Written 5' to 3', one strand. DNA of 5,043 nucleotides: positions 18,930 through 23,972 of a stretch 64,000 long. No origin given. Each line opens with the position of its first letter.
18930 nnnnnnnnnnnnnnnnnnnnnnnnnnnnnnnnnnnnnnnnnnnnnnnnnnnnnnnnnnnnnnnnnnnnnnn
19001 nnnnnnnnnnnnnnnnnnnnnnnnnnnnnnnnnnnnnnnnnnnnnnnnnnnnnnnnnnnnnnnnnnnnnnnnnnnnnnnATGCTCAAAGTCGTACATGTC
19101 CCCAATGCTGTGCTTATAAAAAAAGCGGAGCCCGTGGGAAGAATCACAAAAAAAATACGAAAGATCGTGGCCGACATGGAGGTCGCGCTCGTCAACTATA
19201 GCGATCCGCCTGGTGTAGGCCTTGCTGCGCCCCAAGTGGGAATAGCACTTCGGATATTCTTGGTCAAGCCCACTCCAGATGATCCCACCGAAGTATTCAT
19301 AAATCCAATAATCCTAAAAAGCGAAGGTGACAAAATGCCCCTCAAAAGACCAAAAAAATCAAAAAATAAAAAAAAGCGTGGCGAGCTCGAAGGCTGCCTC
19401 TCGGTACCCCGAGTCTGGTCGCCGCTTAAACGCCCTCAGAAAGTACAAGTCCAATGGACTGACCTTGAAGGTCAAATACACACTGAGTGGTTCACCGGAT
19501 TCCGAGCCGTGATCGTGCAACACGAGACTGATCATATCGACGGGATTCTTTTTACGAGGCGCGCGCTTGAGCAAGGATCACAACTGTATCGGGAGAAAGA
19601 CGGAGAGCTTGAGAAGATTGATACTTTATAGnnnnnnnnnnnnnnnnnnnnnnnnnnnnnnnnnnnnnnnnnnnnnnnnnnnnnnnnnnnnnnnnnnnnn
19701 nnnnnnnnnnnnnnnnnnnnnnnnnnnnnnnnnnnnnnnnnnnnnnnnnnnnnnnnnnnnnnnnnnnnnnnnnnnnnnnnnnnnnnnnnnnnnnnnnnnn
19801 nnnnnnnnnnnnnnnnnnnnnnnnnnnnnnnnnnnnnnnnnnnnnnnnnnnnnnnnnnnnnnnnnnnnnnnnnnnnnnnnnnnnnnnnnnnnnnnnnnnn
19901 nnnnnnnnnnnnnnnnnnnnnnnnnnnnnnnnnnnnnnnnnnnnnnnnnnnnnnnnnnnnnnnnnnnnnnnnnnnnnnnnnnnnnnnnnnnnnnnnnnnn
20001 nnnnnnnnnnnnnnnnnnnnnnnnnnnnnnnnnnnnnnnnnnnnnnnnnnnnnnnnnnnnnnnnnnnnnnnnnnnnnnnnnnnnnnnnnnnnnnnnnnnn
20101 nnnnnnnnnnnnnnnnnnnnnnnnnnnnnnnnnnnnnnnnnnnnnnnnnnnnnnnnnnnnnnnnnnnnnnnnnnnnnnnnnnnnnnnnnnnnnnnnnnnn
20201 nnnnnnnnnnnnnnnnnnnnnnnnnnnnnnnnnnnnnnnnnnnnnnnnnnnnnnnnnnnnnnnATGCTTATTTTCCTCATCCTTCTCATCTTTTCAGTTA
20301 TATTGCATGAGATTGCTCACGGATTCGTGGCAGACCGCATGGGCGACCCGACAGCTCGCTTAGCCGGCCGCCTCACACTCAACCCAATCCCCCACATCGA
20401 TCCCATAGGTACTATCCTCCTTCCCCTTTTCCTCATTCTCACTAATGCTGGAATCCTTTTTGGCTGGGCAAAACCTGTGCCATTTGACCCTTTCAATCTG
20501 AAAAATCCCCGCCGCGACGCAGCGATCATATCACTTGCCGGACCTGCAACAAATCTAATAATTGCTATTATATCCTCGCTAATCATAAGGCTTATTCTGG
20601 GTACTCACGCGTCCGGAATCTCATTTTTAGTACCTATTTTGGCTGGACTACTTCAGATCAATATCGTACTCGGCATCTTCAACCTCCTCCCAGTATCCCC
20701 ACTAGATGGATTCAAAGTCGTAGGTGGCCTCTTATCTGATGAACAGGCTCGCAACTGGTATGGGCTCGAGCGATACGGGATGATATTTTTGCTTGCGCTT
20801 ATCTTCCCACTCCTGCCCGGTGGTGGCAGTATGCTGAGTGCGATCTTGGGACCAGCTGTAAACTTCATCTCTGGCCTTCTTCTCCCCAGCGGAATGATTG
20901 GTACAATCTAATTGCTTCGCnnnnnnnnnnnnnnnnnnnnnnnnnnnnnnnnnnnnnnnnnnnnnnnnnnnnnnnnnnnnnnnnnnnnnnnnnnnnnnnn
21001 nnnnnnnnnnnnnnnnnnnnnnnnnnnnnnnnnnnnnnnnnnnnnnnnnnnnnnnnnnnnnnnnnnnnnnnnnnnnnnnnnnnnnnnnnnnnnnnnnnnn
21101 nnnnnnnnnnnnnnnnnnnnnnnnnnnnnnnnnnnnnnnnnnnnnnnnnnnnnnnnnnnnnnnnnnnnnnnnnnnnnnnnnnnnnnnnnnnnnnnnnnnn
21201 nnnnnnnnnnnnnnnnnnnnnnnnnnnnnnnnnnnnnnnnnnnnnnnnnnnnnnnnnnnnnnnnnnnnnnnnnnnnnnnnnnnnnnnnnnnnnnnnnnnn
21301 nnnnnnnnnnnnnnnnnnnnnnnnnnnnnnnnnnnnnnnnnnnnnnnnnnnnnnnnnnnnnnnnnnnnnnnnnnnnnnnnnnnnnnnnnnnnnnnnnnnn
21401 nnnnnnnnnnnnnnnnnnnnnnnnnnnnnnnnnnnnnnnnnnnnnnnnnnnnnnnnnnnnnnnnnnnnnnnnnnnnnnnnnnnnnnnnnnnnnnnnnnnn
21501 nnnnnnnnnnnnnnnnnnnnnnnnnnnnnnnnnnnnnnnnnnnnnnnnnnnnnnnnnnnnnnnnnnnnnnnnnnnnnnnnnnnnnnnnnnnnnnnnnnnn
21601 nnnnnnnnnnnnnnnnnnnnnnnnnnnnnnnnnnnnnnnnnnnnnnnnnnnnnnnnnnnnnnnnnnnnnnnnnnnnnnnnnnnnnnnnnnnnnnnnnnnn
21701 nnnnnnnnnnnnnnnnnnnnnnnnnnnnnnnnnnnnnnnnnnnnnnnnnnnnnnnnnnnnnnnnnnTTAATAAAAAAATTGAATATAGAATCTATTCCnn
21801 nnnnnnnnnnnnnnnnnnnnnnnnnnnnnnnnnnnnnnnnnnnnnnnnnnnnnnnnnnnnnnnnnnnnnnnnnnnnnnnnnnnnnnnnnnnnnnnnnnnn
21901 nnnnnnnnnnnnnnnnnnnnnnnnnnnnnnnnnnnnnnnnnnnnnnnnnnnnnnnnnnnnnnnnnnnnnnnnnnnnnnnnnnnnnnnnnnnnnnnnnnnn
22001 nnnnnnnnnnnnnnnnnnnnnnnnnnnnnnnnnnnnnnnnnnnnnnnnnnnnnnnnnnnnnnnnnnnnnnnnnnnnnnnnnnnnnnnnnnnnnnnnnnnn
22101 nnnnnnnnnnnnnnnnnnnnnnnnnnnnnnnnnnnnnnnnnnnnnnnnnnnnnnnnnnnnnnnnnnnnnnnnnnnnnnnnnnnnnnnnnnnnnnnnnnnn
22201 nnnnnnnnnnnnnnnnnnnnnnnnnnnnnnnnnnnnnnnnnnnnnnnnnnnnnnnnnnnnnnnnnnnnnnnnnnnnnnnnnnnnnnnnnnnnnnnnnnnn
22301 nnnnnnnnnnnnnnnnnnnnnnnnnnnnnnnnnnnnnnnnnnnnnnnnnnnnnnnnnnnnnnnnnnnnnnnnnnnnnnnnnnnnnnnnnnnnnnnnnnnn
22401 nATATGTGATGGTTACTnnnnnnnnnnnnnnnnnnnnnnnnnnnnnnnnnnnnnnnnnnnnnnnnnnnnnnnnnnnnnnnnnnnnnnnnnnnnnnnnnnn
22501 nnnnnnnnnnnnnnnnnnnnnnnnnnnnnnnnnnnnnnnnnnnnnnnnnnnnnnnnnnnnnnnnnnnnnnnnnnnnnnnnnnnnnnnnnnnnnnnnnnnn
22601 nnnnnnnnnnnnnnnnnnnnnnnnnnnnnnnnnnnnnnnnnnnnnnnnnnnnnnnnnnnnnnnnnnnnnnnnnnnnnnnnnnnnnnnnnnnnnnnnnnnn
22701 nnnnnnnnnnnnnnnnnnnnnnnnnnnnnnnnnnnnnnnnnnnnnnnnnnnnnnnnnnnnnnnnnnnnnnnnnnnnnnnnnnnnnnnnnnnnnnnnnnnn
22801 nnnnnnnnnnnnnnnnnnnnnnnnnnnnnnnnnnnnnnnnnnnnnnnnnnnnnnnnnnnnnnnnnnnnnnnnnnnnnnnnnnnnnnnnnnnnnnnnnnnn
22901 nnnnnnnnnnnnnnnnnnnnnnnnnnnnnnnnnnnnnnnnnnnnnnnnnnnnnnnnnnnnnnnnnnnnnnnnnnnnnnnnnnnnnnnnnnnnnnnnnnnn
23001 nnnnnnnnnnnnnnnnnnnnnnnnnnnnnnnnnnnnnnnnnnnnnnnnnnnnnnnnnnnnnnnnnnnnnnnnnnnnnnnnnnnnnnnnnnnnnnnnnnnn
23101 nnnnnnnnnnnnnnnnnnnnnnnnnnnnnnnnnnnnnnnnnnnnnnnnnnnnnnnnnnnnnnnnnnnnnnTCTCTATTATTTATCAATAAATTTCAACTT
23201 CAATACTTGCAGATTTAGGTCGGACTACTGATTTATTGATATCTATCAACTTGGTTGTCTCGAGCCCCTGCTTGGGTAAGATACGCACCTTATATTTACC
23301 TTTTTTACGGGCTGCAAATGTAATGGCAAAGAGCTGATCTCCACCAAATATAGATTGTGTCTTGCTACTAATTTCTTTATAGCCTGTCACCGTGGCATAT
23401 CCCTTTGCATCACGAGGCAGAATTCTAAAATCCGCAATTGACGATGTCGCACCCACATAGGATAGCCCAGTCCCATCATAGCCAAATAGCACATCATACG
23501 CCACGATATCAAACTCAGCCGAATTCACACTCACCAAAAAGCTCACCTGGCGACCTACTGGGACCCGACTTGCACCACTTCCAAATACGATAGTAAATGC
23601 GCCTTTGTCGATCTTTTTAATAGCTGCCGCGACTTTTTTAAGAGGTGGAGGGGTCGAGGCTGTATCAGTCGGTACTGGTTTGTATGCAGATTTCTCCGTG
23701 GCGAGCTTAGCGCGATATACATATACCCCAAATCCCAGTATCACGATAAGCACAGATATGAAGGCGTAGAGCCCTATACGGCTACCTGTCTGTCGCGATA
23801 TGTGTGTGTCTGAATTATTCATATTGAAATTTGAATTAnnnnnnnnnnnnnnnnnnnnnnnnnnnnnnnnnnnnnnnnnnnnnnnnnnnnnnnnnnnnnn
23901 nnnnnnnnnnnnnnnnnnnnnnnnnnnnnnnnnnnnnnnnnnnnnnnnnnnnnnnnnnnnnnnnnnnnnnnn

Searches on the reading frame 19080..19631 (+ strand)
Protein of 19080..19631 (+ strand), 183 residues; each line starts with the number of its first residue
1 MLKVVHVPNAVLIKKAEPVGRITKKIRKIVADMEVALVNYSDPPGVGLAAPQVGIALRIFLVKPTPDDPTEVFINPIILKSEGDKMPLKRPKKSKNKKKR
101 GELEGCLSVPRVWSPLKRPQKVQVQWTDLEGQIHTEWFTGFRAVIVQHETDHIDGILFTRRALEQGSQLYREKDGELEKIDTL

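Call 59: search_protein_families(library=pfam, proteins=[window:19080-19631:+], max_evalue=0.01)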
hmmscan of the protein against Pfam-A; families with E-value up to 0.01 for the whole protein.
window:19080-19631:+ (183 aa): 1 family
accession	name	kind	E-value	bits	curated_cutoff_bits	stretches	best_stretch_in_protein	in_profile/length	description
PF01327.26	Pep_deformylase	-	9.8e-39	132.9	22.8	1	1-163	1-151/156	Polypeptide deformylase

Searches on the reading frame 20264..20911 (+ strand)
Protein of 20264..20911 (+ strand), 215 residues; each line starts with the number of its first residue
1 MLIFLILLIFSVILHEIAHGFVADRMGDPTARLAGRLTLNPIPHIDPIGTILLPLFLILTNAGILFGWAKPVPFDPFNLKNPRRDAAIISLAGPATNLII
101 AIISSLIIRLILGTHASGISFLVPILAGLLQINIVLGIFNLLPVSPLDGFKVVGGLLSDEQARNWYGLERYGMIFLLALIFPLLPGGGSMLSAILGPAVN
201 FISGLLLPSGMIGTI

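Call 59: search_protein_families(library=pfam, proteins=[window:20264-20911:+], max_evalue=0.01)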
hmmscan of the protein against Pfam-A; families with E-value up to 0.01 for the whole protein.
window:20264-20911:+ (215 aa): 1 family
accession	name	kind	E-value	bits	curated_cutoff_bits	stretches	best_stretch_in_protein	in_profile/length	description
PF02163.28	Peptidase_M50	-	6.4e-14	52.3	27.2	2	4-109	2-101/221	Peptidase family M50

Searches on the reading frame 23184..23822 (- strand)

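Call 11: search_protein_families(library=pfam, proteins=[window:23184-23822:-], max_evalue=0.01)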
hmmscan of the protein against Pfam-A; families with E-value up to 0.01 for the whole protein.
window:23184-23822:- (212 aa): 2 families
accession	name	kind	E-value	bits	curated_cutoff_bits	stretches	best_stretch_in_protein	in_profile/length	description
PF00963.24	Cohesin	-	1.6e-05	25.6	24.1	1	85-179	9-112/139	Cohesin domain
PF00630.25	Filamin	-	0.0011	20.2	26.9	0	117-182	11-81/93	Filamin/ABP280 repeat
